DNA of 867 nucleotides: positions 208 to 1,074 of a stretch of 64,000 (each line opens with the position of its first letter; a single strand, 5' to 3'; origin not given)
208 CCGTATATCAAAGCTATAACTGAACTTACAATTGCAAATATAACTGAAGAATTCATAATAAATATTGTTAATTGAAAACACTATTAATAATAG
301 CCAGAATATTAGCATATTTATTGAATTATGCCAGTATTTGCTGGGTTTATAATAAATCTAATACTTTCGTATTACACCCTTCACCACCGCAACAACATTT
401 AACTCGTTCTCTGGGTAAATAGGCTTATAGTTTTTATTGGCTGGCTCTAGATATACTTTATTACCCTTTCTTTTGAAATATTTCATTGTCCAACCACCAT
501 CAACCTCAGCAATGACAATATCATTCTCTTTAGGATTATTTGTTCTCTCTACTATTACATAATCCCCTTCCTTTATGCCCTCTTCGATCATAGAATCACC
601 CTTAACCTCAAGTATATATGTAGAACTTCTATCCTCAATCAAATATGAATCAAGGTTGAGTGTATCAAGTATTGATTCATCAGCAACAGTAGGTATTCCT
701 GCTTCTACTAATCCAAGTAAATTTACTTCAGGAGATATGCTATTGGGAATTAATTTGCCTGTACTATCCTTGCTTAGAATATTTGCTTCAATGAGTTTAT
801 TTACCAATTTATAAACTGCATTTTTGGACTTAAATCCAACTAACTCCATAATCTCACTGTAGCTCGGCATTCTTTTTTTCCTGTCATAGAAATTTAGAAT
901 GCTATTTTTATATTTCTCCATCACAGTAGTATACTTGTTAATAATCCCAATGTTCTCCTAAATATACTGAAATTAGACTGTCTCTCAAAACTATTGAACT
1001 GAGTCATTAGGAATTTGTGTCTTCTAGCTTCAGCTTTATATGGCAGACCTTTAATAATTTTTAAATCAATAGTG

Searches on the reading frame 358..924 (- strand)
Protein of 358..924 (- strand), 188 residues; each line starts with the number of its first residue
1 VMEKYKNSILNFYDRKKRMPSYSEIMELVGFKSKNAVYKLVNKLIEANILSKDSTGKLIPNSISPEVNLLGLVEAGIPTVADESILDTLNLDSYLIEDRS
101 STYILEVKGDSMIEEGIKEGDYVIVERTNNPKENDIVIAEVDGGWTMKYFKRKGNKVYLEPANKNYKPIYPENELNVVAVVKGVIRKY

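Call 72: search_protein_families(library=pfam, alignment_id=A6, max_evalue=0.0001)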
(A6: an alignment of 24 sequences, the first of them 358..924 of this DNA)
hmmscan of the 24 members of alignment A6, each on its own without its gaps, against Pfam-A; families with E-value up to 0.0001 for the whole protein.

A. member 1, window:358-924:- (188 aa): 1 family
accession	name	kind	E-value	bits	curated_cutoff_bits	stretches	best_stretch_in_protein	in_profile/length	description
PF00717.28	Peptidase_S24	-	3.8e-29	101.2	23.3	1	69-181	2-115/116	Peptidase S24-like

B. families by the number of members that match (of 24 scanned): 17 families
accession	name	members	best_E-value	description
PF01035.26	DNA_binding_1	1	1.3e-31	6-O-methylguanine DNA methyltransferase, DNA binding domain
PF00717.28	Peptidase_S24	1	3.8e-29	Peptidase S24-like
PF02381.23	MraZ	1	4.8e-29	MraZ protein, putative antitoxin-like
PF13483.12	Lactamase_B_3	1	2.5e-25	Beta-lactamase superfamily domain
PF01272.25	GreA_GreB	1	4.8e-23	Transcription elongation factor, GreA/GreB, C-term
PF03449.20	GreA_GreB_N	1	1.1e-22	Transcription elongation factor, N-terminal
PF13482.12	RNase_H_2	1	6.8e-14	RNase_H superfamily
PF04266.20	ASCH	1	1.5e-07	ASCH domain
PF07889.17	DUF1664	1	3.8e-07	Protein of unknown function (DUF1664)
PF07963.17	N_methyl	1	1.2e-06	Prokaryotic N-terminal methylation motif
PF07681.17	DoxX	1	2.3e-06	DoxX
PF10108.15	DNA_pol_B_exo2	1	5.2e-06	Predicted 3'-5' exonuclease related to the exonuclease domain of PolB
PF05377.16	FlaC_arch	1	9.6e-06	Flagella accessory protein C (FlaC)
PF05531.17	NPV_P10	1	2.8e-05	Nucleopolyhedrovirus P10 protein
PF06160.17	EzrA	1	5.1e-05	Septation ring formation regulator, EzrA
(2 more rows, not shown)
